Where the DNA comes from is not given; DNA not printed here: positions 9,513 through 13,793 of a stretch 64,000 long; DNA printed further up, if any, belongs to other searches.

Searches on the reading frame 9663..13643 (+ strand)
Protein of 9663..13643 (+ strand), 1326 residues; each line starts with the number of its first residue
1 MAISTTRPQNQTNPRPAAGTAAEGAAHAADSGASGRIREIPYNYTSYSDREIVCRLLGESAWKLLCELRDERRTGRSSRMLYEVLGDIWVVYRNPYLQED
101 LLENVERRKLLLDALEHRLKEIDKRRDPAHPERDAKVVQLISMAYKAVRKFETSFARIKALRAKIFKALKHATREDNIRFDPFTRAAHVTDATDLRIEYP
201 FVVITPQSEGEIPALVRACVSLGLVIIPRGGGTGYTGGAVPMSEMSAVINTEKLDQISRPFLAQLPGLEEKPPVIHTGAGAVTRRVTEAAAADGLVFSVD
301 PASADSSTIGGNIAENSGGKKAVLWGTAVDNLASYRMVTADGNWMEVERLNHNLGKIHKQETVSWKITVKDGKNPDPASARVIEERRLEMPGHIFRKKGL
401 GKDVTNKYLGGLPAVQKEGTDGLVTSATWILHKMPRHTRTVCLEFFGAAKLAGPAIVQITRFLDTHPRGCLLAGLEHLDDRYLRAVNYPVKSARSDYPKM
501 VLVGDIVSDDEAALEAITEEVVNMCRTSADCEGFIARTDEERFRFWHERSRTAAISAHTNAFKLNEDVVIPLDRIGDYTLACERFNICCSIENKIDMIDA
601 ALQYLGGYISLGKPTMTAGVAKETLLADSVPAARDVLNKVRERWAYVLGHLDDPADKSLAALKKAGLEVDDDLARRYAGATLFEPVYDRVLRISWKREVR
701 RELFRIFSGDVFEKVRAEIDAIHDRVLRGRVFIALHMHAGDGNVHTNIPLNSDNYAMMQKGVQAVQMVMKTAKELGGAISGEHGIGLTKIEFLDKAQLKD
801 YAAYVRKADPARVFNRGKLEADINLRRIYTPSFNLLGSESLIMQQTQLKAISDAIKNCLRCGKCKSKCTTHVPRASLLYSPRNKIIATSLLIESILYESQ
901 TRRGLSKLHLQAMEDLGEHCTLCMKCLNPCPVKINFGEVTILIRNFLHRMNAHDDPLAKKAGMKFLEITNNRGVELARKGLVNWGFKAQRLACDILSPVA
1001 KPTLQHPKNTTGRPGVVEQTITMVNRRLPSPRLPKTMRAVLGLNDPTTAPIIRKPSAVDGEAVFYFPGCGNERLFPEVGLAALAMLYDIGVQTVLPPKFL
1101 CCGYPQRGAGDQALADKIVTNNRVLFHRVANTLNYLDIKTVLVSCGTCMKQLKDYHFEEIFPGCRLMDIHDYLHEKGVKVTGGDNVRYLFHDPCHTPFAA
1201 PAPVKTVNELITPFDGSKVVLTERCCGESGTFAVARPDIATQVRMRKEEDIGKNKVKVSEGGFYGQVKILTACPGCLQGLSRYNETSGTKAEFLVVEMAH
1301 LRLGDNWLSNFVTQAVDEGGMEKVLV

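Call 11: search_protein_families(library=pfam, proteins=[window:9663-13643:+], max_evalue=0.01)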
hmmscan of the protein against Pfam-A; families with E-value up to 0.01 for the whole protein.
window:9663-13643:+ (1326 aa): 7 families
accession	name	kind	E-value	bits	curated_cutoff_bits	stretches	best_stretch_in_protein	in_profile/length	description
PF12447.13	DUF3683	-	1.2e-48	164.4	27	1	36-152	2-113/114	Protein of unknown function (DUF3683)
PF01565.28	FAD_binding_4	-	2.2e-25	89.4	26.4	1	202-347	3-138/139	FAD binding domain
PF02913.24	FAD-oxidase_C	-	1.1e-23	84.7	21.2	2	723-819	155-248/248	FAD linked oxidases, C-terminal domain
PF11880.13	DUF3400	-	1.5e-14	53.7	25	1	1281-1326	1-45/45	Domain of unknown function (DUF3400)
PF02754.22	CCG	-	3.8e-13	49.8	20.6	2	1063-1153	1-85/85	Cysteine-rich domain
PF13183.11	Fer4_8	-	3.4e-07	31.1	27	1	855-934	2-68/68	4Fe-4S dicluster domain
PF12838.12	Fer4_7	-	0.009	16.9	27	1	857-934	1-52/52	4Fe-4S dicluster domain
